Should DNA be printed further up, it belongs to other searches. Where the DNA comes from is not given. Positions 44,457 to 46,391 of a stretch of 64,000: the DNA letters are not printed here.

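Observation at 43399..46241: Receiver-like / Trx-like / Cys-less TrxR-like three-domain flavoprotein upstream of an orphan lipoyl E2 gene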

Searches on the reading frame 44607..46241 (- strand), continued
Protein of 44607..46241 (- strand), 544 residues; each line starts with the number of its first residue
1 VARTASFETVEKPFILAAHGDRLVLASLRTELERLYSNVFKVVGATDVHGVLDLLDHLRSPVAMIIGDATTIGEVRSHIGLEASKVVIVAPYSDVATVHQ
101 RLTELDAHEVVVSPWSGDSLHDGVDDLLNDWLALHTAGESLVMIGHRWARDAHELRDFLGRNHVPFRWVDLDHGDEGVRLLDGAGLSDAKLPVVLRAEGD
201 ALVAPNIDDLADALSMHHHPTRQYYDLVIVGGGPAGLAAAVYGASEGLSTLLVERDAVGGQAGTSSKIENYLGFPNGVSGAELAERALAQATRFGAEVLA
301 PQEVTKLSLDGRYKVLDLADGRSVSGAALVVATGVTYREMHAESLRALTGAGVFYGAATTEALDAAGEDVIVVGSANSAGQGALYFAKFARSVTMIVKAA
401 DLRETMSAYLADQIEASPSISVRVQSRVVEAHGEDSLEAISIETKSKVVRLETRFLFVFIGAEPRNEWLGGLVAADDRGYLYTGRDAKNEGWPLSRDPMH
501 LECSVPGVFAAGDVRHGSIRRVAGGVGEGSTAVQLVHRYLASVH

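Call 5: find_homologous_proteins(query=window:44607-46241:-, max_evalue=0.00001)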
Query window:44607-46241:- (544 aa): 8000 proteins with E <= 0.00001 among 8000 candidates; the best 120 are listed.
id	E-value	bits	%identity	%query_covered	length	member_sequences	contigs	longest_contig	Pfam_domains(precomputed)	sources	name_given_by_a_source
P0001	0.0e+0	1165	100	98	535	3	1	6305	PF01266.31,PF07992.21,PF00070.34,PF13738.13,PF12831.14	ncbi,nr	ncbi:MAG: FAD-dependent oxidoreductase [Acidimicrobiia bacterium]|nr:FAD-dependent oxidoreductase [A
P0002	2.1e-297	1005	84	100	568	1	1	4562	PF07992.21,PF00070.34,PF13738.13,PF03486.21,PF12831.14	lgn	-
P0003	1.2e-290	983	82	98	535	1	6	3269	PF01266.31,PF07992.21,PF00070.34,PF13738.13,PF03486.21,PF12831.14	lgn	-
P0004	6.6e-232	789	67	98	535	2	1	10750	PF01266.31,PF07992.21,PF00070.34,PF13738.13,PF03486.21,PF12831.14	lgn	-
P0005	2.1e-168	580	54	98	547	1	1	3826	PF01266.31,PF07992.21,PF00070.34,PF13738.13,PF03486.21,PF00072.31,PF01494.26,PF12831.14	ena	-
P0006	7.5e-168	578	54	98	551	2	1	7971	PF01266.31,PF13450.13,PF07992.21,PF00070.34,PF13738.13,PF12831.14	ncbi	-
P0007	1.3e-167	577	53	98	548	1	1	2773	PF01266.31,PF13450.13,PF07992.21,PF00070.34,PF13738.13,PF03486.21,PF12831.14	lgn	-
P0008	4.5e-166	572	53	97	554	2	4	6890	PF01946.24,PF01266.31,PF13450.13,PF07992.21,PF00070.34,PF13738.13,PF03486.21,PF00072.31,PF01494.26,PF12831.14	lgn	-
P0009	4.5e-165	569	54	97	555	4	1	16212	PF01946.24,PF01266.31,PF13450.13,PF07992.21,PF00070.34,PF13738.13,PF03486.21,PF00072.31,PF12831.14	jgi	jgi:thioredoxin reductase (NADPH)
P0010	1.1e-164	567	54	97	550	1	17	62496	PF07992.21,PF00070.34,PF13738.13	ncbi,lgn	-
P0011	1.6e-163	563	54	97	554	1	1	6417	PF01946.24,PF01266.31,PF13450.13,PF07992.21,PF00070.34,PF13738.13,PF03486.21,PF01494.26,PF12831.14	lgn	-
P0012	2.7e-163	563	52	97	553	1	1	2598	PF01946.24,PF01266.31,PF13450.13,PF07992.21,PF00070.34,PF13738.13,PF03486.21,PF00072.31,PF01494.26,PF12831.14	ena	-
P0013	6.8e-161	555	52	98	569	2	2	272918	PF07992.21,PF00070.34,PF13738.13,PF03486.21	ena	-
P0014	2.6e-160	553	53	98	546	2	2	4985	PF01946.24,PF01266.31,PF13450.13,PF07992.21,PF00070.34,PF13738.13,PF03486.21,PF01494.26,PF12831.14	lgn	-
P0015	3.2e-160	553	53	97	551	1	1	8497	PF01946.24,PF01266.31,PF13450.13,PF07992.21,PF00070.34,PF13738.13,PF03486.21,PF00072.31,PF12831.14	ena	-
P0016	2.5e-158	546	52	97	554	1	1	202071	PF01946.24,PF01266.31,PF13450.13,PF00890.31,PF07992.21,PF00070.34,PF13738.13,PF03486.21,PF00072.31,PF12831.14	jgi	jgi:thioredoxin reductase (NADPH)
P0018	5.5e-157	542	56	84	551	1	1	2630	PF01266.31,PF13450.13,PF07992.21,PF00070.34,PF13738.13,PF03486.21,PF00072.31,PF12831.14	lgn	-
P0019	6.2e-157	542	52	97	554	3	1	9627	PF01946.24,PF01266.31,PF13450.13,PF00890.31,PF07992.21,PF00070.34,PF13738.13,PF03486.21,PF00072.31,PF12831.14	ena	-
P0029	2.0e-150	520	63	75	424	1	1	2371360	PF07992.21,PF13738.13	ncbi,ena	-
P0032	9.4e-150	518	47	98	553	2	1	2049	PF01946.24,PF01266.31,PF07992.21,PF00070.34,PF13738.13,PF03486.21,PF00072.31,PF12831.14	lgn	-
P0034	2.8e-149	516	47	98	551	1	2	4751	PF01946.24,PF01266.31,PF13450.13,PF00890.31,PF07992.21,PF00070.34,PF13738.13,PF03486.21,PF00072.31,PF12831.14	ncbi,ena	-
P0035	3.2e-149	516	47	97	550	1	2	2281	PF01946.24,PF01266.31,PF13450.13,PF00890.31,PF07992.21,PF00070.34,PF13738.13,PF03486.21,PF00072.31,PF12831.14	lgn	-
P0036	5.9e-149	515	61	74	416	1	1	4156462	PF01266.31,PF07992.21,PF00070.34,PF13738.13,PF03486.21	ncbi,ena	-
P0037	1.9e-148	514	48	98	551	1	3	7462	PF01946.24,PF01266.31,PF00890.31,PF07992.21,PF00070.34,PF13738.13,PF03486.21,PF00072.31,PF12831.14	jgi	jgi:thioredoxin reductase (NADPH)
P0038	2.0e-148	514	47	98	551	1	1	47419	PF01946.24,PF01266.31,PF13450.13,PF00890.31,PF07992.21,PF00070.34,PF13738.13,PF03486.21,PF00072.31,PF12831.14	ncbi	ncbi:MAG: FAD-dependent oxidoreductase [Roseiflexaceae bacterium]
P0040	5.8e-148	512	47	99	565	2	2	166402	PF01946.24,PF01266.31,PF00890.31,PF07992.21,PF00070.34,PF13738.13,PF03486.21,PF00072.31,PF12831.14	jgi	jgi:thioredoxin reductase (NADPH)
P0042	1.1e-147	511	46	97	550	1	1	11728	PF01946.24,PF01266.31,PF13450.13,PF00890.31,PF07992.21,PF00070.34,PF13738.13,PF03486.21,PF00072.31,PF12831.14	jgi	jgi:thioredoxin reductase (NADPH)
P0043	1.3e-147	511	45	98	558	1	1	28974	PF01946.24,PF01266.31,PF13450.13,PF00890.31,PF07992.21,PF00070.34,PF13738.13,PF03486.21,PF00072.31,PF12831.14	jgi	jgi:thioredoxin reductase (NADPH)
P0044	3.2e-147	510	46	97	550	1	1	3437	PF01946.24,PF01266.31,PF13450.13,PF00890.31,PF07992.21,PF00070.34,PF13738.13,PF03486.21,PF00072.31,PF12831.14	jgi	jgi:thioredoxin reductase (NADPH)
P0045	3.4e-147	510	47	98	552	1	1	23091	PF01946.24,PF01266.31,PF00890.31,PF07992.21,PF00070.34,PF13738.13,PF03486.21,PF00072.31,PF12831.14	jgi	jgi:thioredoxin reductase (NADPH)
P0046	5.5e-147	509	46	97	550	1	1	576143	PF01946.24,PF01266.31,PF13450.13,PF00890.31,PF07992.21,PF00070.34,PF13738.13,PF03486.21,PF00072.31,PF12831.14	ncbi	ncbi:MAG: FAD-dependent oxidoreductase [Gemmatimonadaceae bacterium]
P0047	5.5e-147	509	48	98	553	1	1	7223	PF01946.24,PF01266.31,PF13450.13,PF00890.31,PF07992.21,PF00070.34,PF13738.13,PF03486.21,PF00072.31,PF12831.14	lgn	-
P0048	5.6e-147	509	46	98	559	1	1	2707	PF01946.24,PF01266.31,PF13450.13,PF00890.31,PF07992.21,PF00070.34,PF13738.13,PF03486.21,PF00072.31,PF12831.14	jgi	jgi:thioredoxin reductase (NADPH)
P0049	5.9e-147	509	45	98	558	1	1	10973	PF01946.24,PF01266.31,PF13450.13,PF00890.31,PF07992.21,PF00070.34,PF13738.13,PF03486.21,PF00072.31,PF12831.14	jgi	jgi:thioredoxin reductase (NADPH)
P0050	8.0e-147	508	47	97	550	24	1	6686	PF01946.24,PF01266.31,PF13450.13,PF07992.21,PF00070.34,PF13738.13,PF03486.21,PF00072.31,PF12831.14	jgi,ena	-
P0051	9.7e-147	508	44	98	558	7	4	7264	PF01946.24,PF01266.31,PF13450.13,PF00890.31,PF07992.21,PF00070.34,PF13738.13,PF03486.21,PF00072.31,PF12831.14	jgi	jgi:thioredoxin reductase (NADPH)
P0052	1.0e-146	508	45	98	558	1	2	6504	PF01946.24,PF01266.31,PF13450.13,PF00890.31,PF07992.21,PF00070.34,PF13738.13,PF03486.21,PF00072.31,PF12831.14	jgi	jgi:thioredoxin reductase (NADPH)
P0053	1.0e-146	508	44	98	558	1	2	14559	PF01946.24,PF01266.31,PF13450.13,PF00890.31,PF07992.21,PF00070.34,PF13738.13,PF03486.21,PF00072.31,PF12831.14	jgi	jgi:thioredoxin reductase (NADPH)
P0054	1.5e-146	507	45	98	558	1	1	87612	PF01946.24,PF01266.31,PF00890.31,PF07992.21,PF00070.34,PF13738.13,PF03486.21,PF00072.31,PF12831.14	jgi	jgi:thioredoxin reductase (NADPH)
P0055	1.5e-146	507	45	98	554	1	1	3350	PF01946.24,PF01266.31,PF13450.13,PF00890.31,PF07992.21,PF00070.34,PF13738.13,PF03486.21,PF00072.31,PF12831.14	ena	-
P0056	2.1e-146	507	46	97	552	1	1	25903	PF01946.24,PF01266.31,PF13450.13,PF00890.31,PF07992.21,PF00070.34,PF13738.13,PF03486.21,PF00072.31,PF12831.14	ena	-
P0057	3.0e-146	506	46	98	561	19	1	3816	PF01946.24,PF01266.31,PF00890.31,PF07992.21,PF00070.34,PF13738.13,PF03486.21,PF00072.31,PF12831.14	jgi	jgi:thioredoxin reductase (NADPH)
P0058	3.2e-146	506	47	98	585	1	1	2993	PF01946.24,PF01266.31,PF13450.13,PF00890.31,PF07992.21,PF00070.34,PF13738.13,PF03486.21,PF00072.31,PF12831.14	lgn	-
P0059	3.2e-146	506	46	98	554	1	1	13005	PF01946.24,PF01266.31,PF00890.31,PF07992.21,PF00070.34,PF13738.13,PF03486.21,PF00072.31,PF12831.14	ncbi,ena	-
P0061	3.3e-146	506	45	98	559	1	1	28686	PF01946.24,PF01266.31,PF13450.13,PF00890.31,PF07992.21,PF00070.34,PF13738.13,PF03486.21,PF00072.31,PF12831.14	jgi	jgi:thioredoxin reductase (NADPH)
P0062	4.3e-146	506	46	98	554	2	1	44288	PF01946.24,PF01266.31,PF00890.31,PF07992.21,PF00070.34,PF13738.13,PF03486.21,PF00072.31,PF12831.14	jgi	jgi:thioredoxin reductase (NADPH)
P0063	4.4e-146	506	46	98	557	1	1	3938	PF01266.31,PF00890.31,PF07992.21,PF00070.34,PF13738.13,PF03486.21,PF00072.31,PF12831.14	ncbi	-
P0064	4.8e-146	506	46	98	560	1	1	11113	PF01946.24,PF01266.31,PF00890.31,PF07992.21,PF00070.34,PF13738.13,PF03486.21,PF00072.31,PF12831.14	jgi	jgi:thioredoxin reductase (NADPH)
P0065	6.3e-146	505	46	98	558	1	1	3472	PF01946.24,PF01266.31,PF00890.31,PF07992.21,PF00070.34,PF13738.13,PF03486.21,PF00072.31,PF12831.14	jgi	jgi:thioredoxin reductase (NADPH)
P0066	6.5e-146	505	47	98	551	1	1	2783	PF01946.24,PF01266.31,PF13450.13,PF00890.31,PF07992.21,PF00070.34,PF13738.13,PF03486.21,PF00072.31,PF01494.26,PF12831.14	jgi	jgi:thioredoxin reductase (NADPH)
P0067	8.3e-146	505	45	98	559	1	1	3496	PF01946.24,PF01266.31,PF13450.13,PF00890.31,PF07992.21,PF00070.34,PF13738.13,PF03486.21,PF00072.31,PF12831.14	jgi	jgi:thioredoxin reductase (NADPH)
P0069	9.0e-146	505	46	98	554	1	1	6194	PF01946.24,PF01266.31,PF00890.31,PF07992.21,PF00070.34,PF13738.13,PF03486.21,PF00072.31,PF12831.14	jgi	jgi:thioredoxin reductase (NADPH)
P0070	9.6e-146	505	45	98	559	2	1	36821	PF01946.24,PF01266.31,PF00890.31,PF07992.21,PF00070.34,PF13738.13,PF03486.21,PF00072.31,PF12831.14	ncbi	-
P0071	1.0e-145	505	47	98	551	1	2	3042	PF01946.24,PF01266.31,PF13450.13,PF00890.31,PF07992.21,PF00070.34,PF13738.13,PF03486.21,PF00072.31,PF01494.26,PF12831.14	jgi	jgi:thioredoxin reductase (NADPH)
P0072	1.2e-145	504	47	98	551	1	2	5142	PF01946.24,PF01266.31,PF13450.13,PF00890.31,PF07992.21,PF00070.34,PF13738.13,PF03486.21,PF00072.31,PF01494.26,PF12831.14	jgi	jgi:thioredoxin reductase (NADPH)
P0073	1.4e-145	504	46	98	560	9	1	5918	PF01946.24,PF01266.31,PF00890.31,PF07992.21,PF00070.34,PF13738.13,PF03486.21,PF00072.31,PF12831.14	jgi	jgi:thioredoxin reductase (NADPH)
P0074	1.4e-145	504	45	98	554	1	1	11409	PF01946.24,PF01266.31,PF13450.13,PF00890.31,PF07992.21,PF00070.34,PF13738.13,PF03486.21,PF00072.31,PF12831.14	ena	-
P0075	1.6e-145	504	45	98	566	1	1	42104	PF01946.24,PF01266.31,PF13450.13,PF00890.31,PF07992.21,PF00070.34,PF13738.13,PF03486.21,PF00072.31,PF12831.14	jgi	jgi:thioredoxin reductase (NADPH)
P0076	1.8e-145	504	47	98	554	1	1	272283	PF01946.24,PF01266.31,PF13450.13,PF00890.31,PF07992.21,PF00070.34,PF13738.13,PF03486.21,PF00072.31,PF12831.14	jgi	jgi:thioredoxin reductase (NADPH)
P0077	2.0e-145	504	46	98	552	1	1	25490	PF01946.24,PF01266.31,PF00890.31,PF07992.21,PF00070.34,PF13738.13,PF03486.21,PF00072.31,PF12831.14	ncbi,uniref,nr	ncbi:FAD-dependent oxidoreductase [Leptolyngbya sp. FACHB-36]|uniref:response regulator n=1 Tax=Lept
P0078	2.3e-145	504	47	98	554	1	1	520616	PF01946.24,PF01266.31,PF00890.31,PF07992.21,PF00070.34,PF13738.13,PF03486.21,PF00072.31,PF12831.14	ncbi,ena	-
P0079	2.7e-145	503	45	98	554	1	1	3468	PF01946.24,PF01266.31,PF00890.31,PF07992.21,PF00070.34,PF13738.13,PF03486.21,PF00072.31,PF12831.14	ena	-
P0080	2.8e-145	503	53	79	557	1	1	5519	PF01266.31,PF13450.13,PF00890.31,PF07992.21,PF00070.34,PF13738.13,PF03486.21,PF00072.31,PF12831.14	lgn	-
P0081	3.0e-145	503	45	98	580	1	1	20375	PF01946.24,PF01266.31,PF00890.31,PF07992.21,PF00070.34,PF13738.13,PF03486.21,PF00072.31,PF12831.14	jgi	jgi:thioredoxin reductase (NADPH)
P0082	3.2e-145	503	46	98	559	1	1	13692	PF01946.24,PF01266.31,PF00890.31,PF07992.21,PF00070.34,PF13738.13,PF03486.21,PF00072.31,PF12831.14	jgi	jgi:thioredoxin reductase (NADPH)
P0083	3.4e-145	503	47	98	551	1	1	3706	PF01946.24,PF01266.31,PF13450.13,PF00890.31,PF07992.21,PF00070.34,PF13738.13,PF03486.21,PF00072.31,PF01494.26,PF12831.14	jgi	jgi:thioredoxin reductase (NADPH)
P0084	3.5e-145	503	45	99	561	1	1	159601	PF01946.24,PF01266.31,PF00890.31,PF07992.21,PF00070.34,PF13738.13,PF03486.21,PF00072.31,PF12831.14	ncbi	ncbi:MAG: FAD-dependent oxidoreductase [Thermomicrobiales bacterium]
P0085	3.6e-145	503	47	97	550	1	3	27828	PF01946.24,PF01266.31,PF13450.13,PF00890.31,PF07992.21,PF00070.34,PF13738.13,PF03486.21,PF00072.31,PF12831.14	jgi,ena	-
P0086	4.6e-145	503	46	98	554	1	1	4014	PF01946.24,PF01266.31,PF00890.31,PF07992.21,PF00070.34,PF13738.13,PF03486.21,PF00072.31,PF12831.14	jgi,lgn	-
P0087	6.5e-145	502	46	98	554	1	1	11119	PF01946.24,PF01266.31,PF00890.31,PF07992.21,PF00070.34,PF13738.13,PF03486.21,PF00072.31,PF12831.14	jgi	-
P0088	8.7e-145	502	46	98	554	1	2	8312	PF01946.24,PF01266.31,PF00890.31,PF07992.21,PF00070.34,PF13738.13,PF03486.21,PF00072.31,PF12831.14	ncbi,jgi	jgi:thioredoxin reductase (NADPH)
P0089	1.2e-144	501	44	98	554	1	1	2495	PF01946.24,PF01266.31,PF00890.31,PF07992.21,PF00070.34,PF13738.13,PF03486.21,PF00072.31,PF12831.14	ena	-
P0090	1.2e-144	501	47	98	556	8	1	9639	PF01946.24,PF01266.31,PF07992.21,PF00070.34,PF13738.13,PF03486.21,PF00072.31,PF12831.14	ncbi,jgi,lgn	-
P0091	1.3e-144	501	47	98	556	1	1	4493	PF01946.24,PF01266.31,PF13450.13,PF00890.31,PF07992.21,PF00070.34,PF13738.13,PF03486.21,PF00072.31,PF01494.26,PF12831.14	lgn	-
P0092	1.4e-144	501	46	98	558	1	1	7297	PF01946.24,PF01266.31,PF00890.31,PF07992.21,PF00070.34,PF13738.13,PF03486.21,PF00072.31,PF12831.14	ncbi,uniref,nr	ncbi:response regulator [Chamaesiphon polymorphus]|uniref:Fused response regulator/thioredoxin-disul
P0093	1.4e-144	501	45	98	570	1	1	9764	PF01946.24,PF01266.31,PF00890.31,PF07992.21,PF00070.34,PF13738.13,PF03486.21,PF00072.31,PF12831.14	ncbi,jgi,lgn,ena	-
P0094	1.4e-144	501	45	98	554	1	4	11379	PF01946.24,PF01266.31,PF00890.31,PF07992.21,PF00070.34,PF13738.13,PF03486.21,PF00072.31,PF12831.14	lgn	-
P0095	1.6e-144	501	45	98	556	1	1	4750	PF01266.31,PF00890.31,PF07992.21,PF00070.34,PF13738.13,PF03486.21,PF00072.31,PF12831.14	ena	-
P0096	2.1e-144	500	46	98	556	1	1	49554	PF01266.31,PF00890.31,PF07992.21,PF00070.34,PF13738.13,PF03486.21,PF00072.31,PF12831.14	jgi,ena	jgi:thioredoxin reductase (NADPH)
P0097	2.2e-144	500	45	98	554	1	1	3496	PF01946.24,PF01266.31,PF00890.31,PF07992.21,PF00070.34,PF13738.13,PF03486.21,PF00072.31,PF12831.14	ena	-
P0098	2.6e-144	500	46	98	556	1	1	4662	PF01946.24,PF01266.31,PF00890.31,PF07992.21,PF00070.34,PF13738.13,PF03486.21,PF00072.31,PF12831.14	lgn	-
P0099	3.3e-144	500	48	98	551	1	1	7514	PF01266.31,PF00890.31,PF07992.21,PF00070.34,PF13738.13,PF03486.21,PF00072.31,PF12831.14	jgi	-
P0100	3.7e-144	500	45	98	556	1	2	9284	PF01946.24,PF01266.31,PF07992.21,PF00070.34,PF13738.13,PF03486.21,PF00072.31,PF12831.14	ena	-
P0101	4.1e-144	499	45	98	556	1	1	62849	PF01946.24,PF01266.31,PF00890.31,PF07992.21,PF00070.34,PF13738.13,PF03486.21,PF00072.31,PF12831.14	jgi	jgi:thioredoxin reductase (NADPH)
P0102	4.5e-144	499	45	99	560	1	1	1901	PF01946.24,PF01266.31,PF00890.31,PF07992.21,PF00070.34,PF13738.13,PF03486.21,PF00072.31,PF12831.14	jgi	jgi:thioredoxin reductase (NADPH)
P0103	4.9e-144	499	46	98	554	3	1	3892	PF01946.24,PF01266.31,PF00890.31,PF07992.21,PF00070.34,PF13738.13,PF03486.21,PF00072.31,PF12831.14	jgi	jgi:thioredoxin reductase (NADPH)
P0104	5.0e-144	499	46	98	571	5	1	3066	PF01946.24,PF01266.31,PF00890.31,PF07992.21,PF00070.34,PF13738.13,PF03486.21,PF00072.31,PF01134.29,PF12831.14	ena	-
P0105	5.0e-144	499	46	98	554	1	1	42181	PF01946.24,PF01266.31,PF00890.31,PF07992.21,PF00070.34,PF13738.13,PF03486.21,PF00072.31,PF12831.14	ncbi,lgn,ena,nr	ncbi:MAG TPA: FAD-dependent oxidoreductase [Chloroflexia bacterium]|nr:FAD-dependent oxidoreductase 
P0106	5.5e-144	499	45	98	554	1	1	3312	PF01946.24,PF01266.31,PF00890.31,PF07992.21,PF00070.34,PF13738.13,PF03486.21,PF00072.31,PF12831.14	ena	-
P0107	5.5e-144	499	47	98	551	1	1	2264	PF01946.24,PF01266.31,PF13450.13,PF00890.31,PF07992.21,PF00070.34,PF13738.13,PF03486.21,PF00072.31,PF01494.26,PF12831.14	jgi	jgi:thioredoxin reductase (NADPH)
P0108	5.9e-144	499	45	98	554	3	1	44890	PF01946.24,PF01266.31,PF13450.13,PF00890.31,PF07992.21,PF00070.34,PF13738.13,PF03486.21,PF00072.31,PF12831.14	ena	-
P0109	6.0e-144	499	44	98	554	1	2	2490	PF01946.24,PF01266.31,PF00890.31,PF07992.21,PF00070.34,PF13738.13,PF03486.21,PF00072.31,PF12831.14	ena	-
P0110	6.1e-144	499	45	98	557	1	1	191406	PF01266.31,PF00890.31,PF07992.21,PF00070.34,PF13738.13,PF03486.21,PF00072.31,PF12831.14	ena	-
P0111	6.8e-144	499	46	98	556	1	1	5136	PF01946.24,PF01266.31,PF00890.31,PF07992.21,PF00070.34,PF13738.13,PF03486.21,PF00072.31,PF12831.14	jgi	jgi:thioredoxin reductase (NADPH)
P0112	6.9e-144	499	46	98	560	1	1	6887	PF01946.24,PF00890.31,PF07992.21,PF00070.34,PF13738.13,PF03486.21,PF00072.31,PF12831.14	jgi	jgi:thioredoxin reductase (NADPH)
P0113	7.1e-144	499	45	98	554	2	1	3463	PF01946.24,PF01266.31,PF13450.13,PF00890.31,PF07992.21,PF00070.34,PF13738.13,PF03486.21,PF00072.31,PF12831.14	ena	-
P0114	7.6e-144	499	44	98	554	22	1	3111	PF01946.24,PF01266.31,PF13450.13,PF00890.31,PF07992.21,PF00070.34,PF13738.13,PF03486.21,PF00072.31,PF12831.14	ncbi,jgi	jgi:thioredoxin reductase (NADPH)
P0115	7.8e-144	498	46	98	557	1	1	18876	PF01266.31,PF00890.31,PF07992.21,PF00070.34,PF13738.13,PF00072.31,PF12831.14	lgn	-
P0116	7.8e-144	498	47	98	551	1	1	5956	PF01946.24,PF01266.31,PF00890.31,PF07992.21,PF00070.34,PF13738.13,PF03486.21,PF00072.31,PF12831.14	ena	-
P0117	7.9e-144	498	45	98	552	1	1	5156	PF01946.24,PF01266.31,PF13450.13,PF00890.31,PF07992.21,PF00070.34,PF13738.13,PF03486.21,PF00072.31,PF12831.14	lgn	-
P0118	8.8e-144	498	47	98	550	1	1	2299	PF01946.24,PF01266.31,PF07992.21,PF00070.34,PF13738.13,PF03486.21,PF00072.31,PF12831.14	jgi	jgi:thioredoxin reductase (NADPH)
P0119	9.6e-144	498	45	98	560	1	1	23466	PF01946.24,PF01266.31,PF13450.13,PF00890.31,PF07992.21,PF00070.34,PF13738.13,PF03486.21,PF00072.31,PF12831.14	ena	-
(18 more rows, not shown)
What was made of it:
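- Some are named 'Fused response regulator/thioredoxin-disulfide reductase' (call 5).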

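Call 13: find_encoding_contigs(protein=P0004, flank=6000, max_places=3)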
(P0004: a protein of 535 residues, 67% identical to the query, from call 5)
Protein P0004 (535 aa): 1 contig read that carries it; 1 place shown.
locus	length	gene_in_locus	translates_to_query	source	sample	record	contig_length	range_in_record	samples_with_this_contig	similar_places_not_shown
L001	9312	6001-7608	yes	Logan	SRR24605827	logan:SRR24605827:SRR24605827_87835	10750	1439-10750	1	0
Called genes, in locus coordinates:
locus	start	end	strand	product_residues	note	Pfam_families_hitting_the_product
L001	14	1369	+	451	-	PF18083:PutA_N, PF01619:Pro_dh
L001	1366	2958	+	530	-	PF00171:Aldedh, PF05893:LuxC (weak)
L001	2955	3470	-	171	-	PF00440:TetR_N (weak)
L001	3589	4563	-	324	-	PF02607:B12-binding_2, PF02310:B12-binding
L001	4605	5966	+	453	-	PF13200:DUF4015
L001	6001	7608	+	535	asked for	PF01266:DAO (faint), PF00070:Pyr_redox (faint), PF03486:HI0933_like (faint), PF07992:Pyr_redox_2, PF12831:FAD_oxidored (weak), PF13738:Pyr_redox_3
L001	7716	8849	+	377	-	PF00364:Biotin_lipoyl, PF02817:E3_binding, PF00198:2-oxoacid_dh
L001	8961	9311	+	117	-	?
